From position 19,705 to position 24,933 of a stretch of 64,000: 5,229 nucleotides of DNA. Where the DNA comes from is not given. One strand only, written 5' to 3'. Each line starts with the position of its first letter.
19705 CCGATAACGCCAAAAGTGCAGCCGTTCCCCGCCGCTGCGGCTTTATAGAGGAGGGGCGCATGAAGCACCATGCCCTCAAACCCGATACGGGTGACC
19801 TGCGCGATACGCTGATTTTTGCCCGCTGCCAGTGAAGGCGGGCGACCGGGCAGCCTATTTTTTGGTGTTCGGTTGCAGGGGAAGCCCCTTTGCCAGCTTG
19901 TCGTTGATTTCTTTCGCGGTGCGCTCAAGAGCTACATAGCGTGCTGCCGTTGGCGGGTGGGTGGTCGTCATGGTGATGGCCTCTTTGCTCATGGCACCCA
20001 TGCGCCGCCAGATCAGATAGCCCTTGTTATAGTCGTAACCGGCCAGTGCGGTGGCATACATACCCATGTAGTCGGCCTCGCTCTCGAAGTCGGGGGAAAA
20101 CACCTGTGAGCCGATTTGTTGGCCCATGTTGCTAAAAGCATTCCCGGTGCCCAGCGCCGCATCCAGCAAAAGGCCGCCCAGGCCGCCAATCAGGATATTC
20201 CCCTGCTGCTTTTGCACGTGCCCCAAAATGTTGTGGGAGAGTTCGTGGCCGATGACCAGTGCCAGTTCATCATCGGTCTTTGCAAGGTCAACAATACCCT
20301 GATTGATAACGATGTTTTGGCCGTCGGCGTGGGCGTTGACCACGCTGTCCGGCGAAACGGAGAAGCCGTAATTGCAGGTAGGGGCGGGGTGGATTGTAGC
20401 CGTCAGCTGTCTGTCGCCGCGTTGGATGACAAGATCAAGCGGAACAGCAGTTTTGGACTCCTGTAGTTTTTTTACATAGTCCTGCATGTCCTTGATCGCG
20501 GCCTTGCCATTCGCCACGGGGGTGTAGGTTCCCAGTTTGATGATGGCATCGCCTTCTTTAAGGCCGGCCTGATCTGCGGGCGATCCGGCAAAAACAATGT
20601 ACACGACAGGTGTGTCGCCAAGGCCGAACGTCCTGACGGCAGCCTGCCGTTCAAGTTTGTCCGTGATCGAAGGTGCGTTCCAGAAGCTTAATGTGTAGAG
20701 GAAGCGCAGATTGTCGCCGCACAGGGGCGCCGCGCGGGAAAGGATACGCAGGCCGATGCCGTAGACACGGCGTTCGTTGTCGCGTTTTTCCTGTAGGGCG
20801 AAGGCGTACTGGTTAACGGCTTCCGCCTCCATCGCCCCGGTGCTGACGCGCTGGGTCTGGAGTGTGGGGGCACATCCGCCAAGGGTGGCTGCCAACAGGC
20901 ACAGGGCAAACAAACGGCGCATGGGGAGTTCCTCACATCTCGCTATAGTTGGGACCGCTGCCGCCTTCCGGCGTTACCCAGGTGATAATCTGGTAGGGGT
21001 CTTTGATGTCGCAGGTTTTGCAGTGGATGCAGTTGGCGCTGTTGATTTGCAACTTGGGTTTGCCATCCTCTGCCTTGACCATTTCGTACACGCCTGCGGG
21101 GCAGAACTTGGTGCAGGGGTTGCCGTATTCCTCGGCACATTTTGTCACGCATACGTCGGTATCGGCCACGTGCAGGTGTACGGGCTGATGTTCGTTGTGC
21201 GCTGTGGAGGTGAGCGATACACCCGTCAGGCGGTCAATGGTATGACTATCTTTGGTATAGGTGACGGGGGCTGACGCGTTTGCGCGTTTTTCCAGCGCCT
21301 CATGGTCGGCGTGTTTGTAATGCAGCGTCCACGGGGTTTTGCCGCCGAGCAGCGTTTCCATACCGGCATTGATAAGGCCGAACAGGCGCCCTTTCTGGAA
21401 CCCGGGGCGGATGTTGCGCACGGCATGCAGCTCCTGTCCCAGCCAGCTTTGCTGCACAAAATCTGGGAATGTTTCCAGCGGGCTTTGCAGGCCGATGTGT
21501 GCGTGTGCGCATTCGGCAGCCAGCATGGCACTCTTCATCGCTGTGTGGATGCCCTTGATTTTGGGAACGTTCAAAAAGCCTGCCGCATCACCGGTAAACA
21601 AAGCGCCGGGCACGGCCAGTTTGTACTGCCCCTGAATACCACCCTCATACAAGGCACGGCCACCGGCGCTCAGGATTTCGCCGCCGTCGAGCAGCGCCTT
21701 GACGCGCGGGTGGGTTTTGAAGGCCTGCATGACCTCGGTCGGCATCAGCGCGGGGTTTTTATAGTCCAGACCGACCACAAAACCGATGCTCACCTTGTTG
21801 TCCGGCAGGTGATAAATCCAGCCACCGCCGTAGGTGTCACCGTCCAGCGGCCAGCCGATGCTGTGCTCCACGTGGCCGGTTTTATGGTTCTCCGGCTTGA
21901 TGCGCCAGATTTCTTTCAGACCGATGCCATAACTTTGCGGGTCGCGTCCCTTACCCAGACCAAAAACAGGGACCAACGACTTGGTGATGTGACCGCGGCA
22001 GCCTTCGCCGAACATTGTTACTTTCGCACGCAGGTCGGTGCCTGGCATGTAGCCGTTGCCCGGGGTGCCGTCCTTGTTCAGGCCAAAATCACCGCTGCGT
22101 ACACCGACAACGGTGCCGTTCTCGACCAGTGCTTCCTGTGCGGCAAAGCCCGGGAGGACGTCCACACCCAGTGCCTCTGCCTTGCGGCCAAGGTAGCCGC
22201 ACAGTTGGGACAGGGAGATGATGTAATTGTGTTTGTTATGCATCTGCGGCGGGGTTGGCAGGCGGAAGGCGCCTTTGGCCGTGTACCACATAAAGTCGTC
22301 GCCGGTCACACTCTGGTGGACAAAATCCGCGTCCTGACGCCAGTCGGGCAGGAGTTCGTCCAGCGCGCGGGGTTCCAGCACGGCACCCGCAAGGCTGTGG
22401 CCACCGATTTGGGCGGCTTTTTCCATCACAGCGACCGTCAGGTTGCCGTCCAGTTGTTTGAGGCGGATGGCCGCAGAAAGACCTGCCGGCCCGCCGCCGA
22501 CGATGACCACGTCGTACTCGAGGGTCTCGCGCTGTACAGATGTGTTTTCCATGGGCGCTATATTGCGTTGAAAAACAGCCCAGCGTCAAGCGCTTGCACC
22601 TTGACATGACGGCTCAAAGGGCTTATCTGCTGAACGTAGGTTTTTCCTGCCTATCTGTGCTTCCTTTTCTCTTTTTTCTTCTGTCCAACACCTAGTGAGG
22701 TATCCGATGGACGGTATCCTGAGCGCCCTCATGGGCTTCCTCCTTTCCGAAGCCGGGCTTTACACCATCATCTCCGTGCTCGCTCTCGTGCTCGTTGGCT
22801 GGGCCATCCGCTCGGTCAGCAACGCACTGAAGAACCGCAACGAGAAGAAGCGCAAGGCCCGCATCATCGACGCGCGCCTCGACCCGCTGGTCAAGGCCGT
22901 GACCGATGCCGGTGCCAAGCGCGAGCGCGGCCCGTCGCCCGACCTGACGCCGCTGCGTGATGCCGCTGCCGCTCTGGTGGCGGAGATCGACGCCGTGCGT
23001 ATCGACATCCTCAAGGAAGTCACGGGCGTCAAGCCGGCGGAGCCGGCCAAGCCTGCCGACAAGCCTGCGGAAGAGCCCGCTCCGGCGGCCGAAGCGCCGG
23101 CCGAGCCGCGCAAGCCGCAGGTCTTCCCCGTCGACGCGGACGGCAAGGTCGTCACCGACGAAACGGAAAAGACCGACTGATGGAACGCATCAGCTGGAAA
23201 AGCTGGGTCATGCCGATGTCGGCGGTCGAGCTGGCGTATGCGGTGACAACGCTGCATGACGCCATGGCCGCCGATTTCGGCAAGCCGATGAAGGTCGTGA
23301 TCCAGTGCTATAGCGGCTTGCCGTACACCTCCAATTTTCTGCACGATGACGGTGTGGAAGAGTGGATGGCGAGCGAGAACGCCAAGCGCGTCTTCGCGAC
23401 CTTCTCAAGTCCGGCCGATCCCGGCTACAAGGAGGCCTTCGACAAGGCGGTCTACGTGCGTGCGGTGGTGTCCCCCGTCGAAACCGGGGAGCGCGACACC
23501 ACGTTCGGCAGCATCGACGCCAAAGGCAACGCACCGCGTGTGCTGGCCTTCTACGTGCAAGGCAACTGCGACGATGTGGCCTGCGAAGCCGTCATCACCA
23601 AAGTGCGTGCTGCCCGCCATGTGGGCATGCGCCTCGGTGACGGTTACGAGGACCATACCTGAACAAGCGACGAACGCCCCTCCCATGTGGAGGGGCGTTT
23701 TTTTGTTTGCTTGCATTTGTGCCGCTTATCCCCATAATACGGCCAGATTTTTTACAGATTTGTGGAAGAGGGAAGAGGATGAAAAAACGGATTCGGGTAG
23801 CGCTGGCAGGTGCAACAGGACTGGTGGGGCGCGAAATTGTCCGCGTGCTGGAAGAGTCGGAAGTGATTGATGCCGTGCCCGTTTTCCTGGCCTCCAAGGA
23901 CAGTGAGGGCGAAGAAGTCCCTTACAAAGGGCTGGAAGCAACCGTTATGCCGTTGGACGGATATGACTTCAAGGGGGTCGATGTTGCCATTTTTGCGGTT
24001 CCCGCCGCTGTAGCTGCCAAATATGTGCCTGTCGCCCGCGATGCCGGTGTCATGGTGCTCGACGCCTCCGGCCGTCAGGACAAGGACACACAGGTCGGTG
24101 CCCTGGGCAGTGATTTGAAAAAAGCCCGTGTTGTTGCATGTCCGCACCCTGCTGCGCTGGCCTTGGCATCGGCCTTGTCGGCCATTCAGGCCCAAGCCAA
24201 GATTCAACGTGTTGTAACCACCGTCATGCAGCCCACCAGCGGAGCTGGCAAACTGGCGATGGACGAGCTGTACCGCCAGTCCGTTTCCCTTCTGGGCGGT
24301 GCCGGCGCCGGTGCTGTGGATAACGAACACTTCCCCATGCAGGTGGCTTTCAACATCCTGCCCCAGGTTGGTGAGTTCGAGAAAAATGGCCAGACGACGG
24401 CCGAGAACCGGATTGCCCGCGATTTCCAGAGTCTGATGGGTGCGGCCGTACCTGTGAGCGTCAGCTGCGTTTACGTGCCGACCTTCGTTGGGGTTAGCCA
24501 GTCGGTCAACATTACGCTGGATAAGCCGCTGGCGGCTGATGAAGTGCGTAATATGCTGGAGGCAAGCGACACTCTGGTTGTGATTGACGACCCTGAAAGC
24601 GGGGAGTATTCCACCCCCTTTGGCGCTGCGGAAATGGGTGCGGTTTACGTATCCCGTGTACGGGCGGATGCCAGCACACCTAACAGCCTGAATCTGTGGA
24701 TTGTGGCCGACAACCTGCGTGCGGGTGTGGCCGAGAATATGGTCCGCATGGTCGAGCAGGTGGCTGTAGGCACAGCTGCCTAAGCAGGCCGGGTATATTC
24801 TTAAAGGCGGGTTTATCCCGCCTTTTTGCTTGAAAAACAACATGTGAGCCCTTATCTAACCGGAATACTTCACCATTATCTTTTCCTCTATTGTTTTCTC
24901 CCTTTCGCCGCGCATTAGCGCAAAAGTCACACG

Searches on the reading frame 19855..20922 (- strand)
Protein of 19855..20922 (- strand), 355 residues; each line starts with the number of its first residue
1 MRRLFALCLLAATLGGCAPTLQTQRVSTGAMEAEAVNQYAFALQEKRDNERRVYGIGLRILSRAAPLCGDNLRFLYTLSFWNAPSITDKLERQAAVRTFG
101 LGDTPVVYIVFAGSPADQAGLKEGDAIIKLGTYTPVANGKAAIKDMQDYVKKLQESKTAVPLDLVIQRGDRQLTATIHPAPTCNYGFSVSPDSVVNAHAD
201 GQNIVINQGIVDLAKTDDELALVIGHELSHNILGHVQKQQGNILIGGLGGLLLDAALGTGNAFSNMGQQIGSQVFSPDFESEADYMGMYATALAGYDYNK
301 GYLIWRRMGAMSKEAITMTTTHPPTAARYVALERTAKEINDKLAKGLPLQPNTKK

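Call 77: search_protein_families(library=pfam, proteins=[window:19855-20922:-], max_evalue=0.00001)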
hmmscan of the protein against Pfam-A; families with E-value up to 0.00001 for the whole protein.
window:19855-20922:- (355 aa): 2 families
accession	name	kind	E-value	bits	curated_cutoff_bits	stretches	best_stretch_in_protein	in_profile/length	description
PF01435.24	Peptidase_M48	-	3.7e-18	66.4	20.3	1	181-335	23-185/186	Peptidase family M48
PF17820.7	PDZ_6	-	5.6e-06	26.5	27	0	112-168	7-54/54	PDZ domain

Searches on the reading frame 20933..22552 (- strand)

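Call 77: search_protein_families(library=pfam, proteins=[window:20933-22552:-], max_evalue=0.00001)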
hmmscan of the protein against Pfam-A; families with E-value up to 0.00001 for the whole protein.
window:20933-22552:- (539 aa): 8 families
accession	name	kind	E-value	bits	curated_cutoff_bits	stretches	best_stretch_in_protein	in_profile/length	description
PF05187.19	Fer4_ETF_QO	-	1.4e-42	144.5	24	1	438-537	4-104/104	Electron transfer flavoprotein-ubiquinone oxidoreductase, 4Fe-4S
PF21162.3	ETFQO_UQ-bd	-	5.1e-36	123.6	27.7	1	208-301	1-96/96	ETF-QO, ubiquinone-binding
PF00890.30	FAD_binding_2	-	4.8e-09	36.4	20.4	1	14-53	1-38/414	FAD binding domain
PF13450.12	NAD_binding_8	-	1.1e-07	32.5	21.9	1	17-53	1-35/68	NAD(P)-binding Rossmann-like domain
PF01946.23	Thi4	-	1.5e-07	31.3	26.2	1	9-57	14-61/235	Thi4 family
PF01266.30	DAO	-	2.4e-07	31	27.9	0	14-53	1-39/353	FAD dependent oxidoreductase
PF07992.20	Pyr_redox_2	-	1.3e-06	28.5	26.1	1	13-54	1-42/291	Pyridine nucleotide-disulphide oxidoreductase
PF12831.13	FAD_oxidored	-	8.1e-06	25.8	27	0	14-151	1-124/416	FAD dependent oxidoreductase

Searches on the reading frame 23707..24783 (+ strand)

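Call 78: search_protein_families(library=pfam, proteins=[window:23707-24783:+], max_evalue=0.00001)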
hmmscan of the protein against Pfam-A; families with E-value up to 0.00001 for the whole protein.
window:23707-24783:+ (358 aa): 2 families
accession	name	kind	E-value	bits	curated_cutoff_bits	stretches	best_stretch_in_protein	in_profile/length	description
PF02774.23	Semialdhyde_dhC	-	7.3e-34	117.9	26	1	158-338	2-183/184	Semialdehyde dehydrogenase, dimerisation domain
PF01118.30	Semialdhyde_dh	-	1.6e-16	61.3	26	1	30-126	1-102/121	Semialdehyde dehydrogenase, NAD binding domain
